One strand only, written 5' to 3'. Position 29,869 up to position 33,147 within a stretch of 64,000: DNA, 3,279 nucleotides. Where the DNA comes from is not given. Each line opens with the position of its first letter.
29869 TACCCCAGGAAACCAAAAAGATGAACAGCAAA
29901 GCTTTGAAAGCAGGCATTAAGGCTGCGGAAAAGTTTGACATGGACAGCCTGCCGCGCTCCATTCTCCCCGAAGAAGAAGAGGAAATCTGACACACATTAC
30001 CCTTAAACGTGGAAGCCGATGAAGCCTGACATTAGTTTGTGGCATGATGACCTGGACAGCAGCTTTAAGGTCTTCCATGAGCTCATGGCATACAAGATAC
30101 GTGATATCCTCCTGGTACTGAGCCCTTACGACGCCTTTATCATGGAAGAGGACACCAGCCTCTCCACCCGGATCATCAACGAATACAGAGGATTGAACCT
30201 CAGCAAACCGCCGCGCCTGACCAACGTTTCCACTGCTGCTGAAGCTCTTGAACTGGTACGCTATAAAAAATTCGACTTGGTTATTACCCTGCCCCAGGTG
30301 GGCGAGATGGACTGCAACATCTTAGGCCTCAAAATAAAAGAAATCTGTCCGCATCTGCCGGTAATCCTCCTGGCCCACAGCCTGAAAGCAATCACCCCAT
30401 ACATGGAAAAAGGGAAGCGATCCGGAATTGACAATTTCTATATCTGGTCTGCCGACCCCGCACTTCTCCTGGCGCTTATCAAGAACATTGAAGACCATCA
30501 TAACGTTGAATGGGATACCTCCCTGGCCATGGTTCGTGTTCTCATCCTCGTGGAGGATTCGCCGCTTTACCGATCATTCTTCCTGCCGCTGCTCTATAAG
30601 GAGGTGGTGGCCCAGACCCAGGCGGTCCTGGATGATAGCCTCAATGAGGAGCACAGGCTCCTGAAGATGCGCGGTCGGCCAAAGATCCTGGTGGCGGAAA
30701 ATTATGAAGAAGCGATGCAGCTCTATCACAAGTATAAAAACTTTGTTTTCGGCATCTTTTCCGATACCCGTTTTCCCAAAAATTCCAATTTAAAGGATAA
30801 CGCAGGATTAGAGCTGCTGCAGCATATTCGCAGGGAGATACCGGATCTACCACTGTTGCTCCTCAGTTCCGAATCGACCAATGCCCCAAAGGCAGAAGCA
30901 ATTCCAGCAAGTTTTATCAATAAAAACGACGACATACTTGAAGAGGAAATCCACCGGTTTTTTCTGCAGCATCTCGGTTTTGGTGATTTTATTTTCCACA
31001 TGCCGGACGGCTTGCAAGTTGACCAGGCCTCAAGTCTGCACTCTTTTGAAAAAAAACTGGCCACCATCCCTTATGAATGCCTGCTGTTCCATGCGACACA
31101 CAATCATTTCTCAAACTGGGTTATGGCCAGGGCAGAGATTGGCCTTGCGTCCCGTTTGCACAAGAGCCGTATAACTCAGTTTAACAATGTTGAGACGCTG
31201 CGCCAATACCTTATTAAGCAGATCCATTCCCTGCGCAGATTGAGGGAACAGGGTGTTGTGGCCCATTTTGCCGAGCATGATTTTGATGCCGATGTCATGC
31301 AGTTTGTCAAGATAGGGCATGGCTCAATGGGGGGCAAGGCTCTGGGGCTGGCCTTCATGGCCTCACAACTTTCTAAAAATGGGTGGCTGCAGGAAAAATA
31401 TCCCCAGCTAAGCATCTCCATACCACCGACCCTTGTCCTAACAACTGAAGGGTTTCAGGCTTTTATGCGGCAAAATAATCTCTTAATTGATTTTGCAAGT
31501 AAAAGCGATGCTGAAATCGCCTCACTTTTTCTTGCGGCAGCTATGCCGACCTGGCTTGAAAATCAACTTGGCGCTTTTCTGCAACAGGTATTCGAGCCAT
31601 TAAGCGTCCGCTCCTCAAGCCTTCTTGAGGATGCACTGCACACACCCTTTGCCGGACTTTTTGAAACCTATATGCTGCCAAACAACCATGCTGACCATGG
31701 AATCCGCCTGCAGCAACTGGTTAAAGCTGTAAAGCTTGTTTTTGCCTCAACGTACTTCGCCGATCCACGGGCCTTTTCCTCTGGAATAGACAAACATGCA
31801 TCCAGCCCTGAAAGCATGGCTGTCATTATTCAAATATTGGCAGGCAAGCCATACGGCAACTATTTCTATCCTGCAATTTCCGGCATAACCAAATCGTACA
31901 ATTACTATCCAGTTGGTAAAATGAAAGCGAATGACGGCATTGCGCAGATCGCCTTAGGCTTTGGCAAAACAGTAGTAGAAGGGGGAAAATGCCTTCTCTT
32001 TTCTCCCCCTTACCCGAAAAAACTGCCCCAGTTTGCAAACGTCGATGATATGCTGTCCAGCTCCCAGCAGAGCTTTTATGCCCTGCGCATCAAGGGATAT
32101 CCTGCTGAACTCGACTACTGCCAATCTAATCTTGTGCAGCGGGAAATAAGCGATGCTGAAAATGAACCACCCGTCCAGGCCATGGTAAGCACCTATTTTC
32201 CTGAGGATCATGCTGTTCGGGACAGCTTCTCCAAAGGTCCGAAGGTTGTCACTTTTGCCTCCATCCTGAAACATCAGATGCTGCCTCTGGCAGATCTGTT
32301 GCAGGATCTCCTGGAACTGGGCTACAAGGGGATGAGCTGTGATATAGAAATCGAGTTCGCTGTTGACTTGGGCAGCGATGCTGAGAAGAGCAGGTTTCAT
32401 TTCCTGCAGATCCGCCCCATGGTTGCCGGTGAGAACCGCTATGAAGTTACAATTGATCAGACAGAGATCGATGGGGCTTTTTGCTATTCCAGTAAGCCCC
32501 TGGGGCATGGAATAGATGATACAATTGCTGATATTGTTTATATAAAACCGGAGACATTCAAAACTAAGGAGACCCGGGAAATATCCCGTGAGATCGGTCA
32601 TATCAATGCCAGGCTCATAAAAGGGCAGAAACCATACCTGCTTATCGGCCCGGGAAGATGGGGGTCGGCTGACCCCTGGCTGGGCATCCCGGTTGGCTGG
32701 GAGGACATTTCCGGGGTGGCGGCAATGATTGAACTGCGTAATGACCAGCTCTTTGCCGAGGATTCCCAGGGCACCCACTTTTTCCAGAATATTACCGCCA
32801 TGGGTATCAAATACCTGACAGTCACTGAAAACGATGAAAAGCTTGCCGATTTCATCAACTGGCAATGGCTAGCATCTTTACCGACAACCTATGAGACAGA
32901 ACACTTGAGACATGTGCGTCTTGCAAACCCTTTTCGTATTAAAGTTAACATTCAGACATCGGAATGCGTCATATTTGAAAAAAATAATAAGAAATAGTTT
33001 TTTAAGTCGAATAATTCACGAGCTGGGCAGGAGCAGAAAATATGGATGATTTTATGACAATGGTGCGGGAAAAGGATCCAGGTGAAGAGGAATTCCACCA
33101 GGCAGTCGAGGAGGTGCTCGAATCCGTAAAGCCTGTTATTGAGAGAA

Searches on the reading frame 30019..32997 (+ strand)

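Call 18: search_protein_families(library=pfam, proteins=[window:30019-32997:+], max_evalue=0.00001)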
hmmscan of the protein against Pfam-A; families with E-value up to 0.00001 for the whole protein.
window:30019-32997:+ (992 aa): 2 families
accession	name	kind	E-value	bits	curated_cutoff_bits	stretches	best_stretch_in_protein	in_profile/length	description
PF01326.24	PPDK_N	-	1e-28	101.1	27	1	436-808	3-316/328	Pyruvate phosphate dikinase, AMP/ATP-binding domain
PF00072.30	Response_reg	-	8.1e-08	32.9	30.2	0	212-295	15-89/111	Response regulator receiver domain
